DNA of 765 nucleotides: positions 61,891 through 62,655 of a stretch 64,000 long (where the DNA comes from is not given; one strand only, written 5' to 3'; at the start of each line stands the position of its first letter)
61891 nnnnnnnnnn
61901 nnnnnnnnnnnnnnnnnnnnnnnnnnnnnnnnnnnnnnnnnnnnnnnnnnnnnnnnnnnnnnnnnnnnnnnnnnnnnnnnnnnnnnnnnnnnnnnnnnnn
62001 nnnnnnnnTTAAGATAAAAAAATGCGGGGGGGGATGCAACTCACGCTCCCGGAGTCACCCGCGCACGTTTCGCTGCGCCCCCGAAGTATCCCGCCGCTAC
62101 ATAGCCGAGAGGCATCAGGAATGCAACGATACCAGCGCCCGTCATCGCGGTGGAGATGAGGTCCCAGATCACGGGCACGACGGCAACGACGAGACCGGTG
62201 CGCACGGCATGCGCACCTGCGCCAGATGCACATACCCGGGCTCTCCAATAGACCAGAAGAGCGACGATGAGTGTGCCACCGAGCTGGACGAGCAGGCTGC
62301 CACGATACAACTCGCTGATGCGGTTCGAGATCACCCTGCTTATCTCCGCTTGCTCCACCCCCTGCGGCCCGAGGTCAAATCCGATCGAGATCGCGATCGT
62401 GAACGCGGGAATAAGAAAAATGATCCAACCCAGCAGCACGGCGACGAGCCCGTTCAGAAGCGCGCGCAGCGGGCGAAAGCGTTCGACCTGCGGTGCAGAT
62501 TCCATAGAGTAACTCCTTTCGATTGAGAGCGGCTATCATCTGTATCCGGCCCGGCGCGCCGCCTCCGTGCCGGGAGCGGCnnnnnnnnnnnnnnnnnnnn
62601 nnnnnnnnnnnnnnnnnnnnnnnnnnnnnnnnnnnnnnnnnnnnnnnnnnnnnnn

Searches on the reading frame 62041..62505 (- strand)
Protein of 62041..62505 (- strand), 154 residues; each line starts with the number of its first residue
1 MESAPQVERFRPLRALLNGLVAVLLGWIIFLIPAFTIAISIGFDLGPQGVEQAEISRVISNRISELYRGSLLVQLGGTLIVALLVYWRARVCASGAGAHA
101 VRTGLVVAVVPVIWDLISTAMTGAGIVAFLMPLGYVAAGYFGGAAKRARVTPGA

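Call 46: find_encoding_contigs(protein=window:62041-62505:-, flank=10000, max_places=6)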
Protein window:62041-62505:- (154 aa): 6 contigs read that carry it; 6 places shown.
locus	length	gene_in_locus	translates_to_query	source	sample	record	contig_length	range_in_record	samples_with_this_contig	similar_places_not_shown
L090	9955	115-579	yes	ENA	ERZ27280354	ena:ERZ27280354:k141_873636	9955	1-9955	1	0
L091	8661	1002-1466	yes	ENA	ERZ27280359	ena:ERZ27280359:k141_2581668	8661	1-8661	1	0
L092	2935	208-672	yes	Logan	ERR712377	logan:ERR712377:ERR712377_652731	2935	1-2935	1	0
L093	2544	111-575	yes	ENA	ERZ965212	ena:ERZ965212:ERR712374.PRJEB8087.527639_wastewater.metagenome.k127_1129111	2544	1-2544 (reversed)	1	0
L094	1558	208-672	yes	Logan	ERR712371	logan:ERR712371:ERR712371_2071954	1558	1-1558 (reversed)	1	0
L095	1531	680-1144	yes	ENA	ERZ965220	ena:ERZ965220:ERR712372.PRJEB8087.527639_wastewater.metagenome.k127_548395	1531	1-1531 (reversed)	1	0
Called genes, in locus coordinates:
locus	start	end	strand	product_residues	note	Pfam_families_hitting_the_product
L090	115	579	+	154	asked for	-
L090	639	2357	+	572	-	PF00587:tRNA-synt_2b, PF04073:tRNA_edit, PF03129:HGTP_anticodon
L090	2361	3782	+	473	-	PF00171:Aldedh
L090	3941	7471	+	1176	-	PF02811:PHP, PF07733:DNA_pol3_alpha, PF17657:DNA_pol3_finger, PF14579:HHH_6, PF01336:tRNA_anti-codon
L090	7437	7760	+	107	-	PF00085:Thioredoxin, PF13098:Thioredoxin_2 (weak), PF13905:Thioredoxin_8 (weak)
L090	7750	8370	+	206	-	PF14595:Thioredoxin_9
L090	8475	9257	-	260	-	PF01553:Acyltransferase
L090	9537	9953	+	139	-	?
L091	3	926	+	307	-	?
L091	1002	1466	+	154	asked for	-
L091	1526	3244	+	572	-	PF00587:tRNA-synt_2b, PF04073:tRNA_edit, PF03129:HGTP_anticodon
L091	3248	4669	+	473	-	PF00171:Aldedh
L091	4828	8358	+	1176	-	PF02811:PHP, PF07733:DNA_pol3_alpha, PF17657:DNA_pol3_finger, PF14579:HHH_6, PF01336:tRNA_anti-codon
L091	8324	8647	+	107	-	PF00085:Thioredoxin, PF13098:Thioredoxin_2 (weak), PF13905:Thioredoxin_8 (weak)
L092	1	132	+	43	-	?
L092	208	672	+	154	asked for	-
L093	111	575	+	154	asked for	-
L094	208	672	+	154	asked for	-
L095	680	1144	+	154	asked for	-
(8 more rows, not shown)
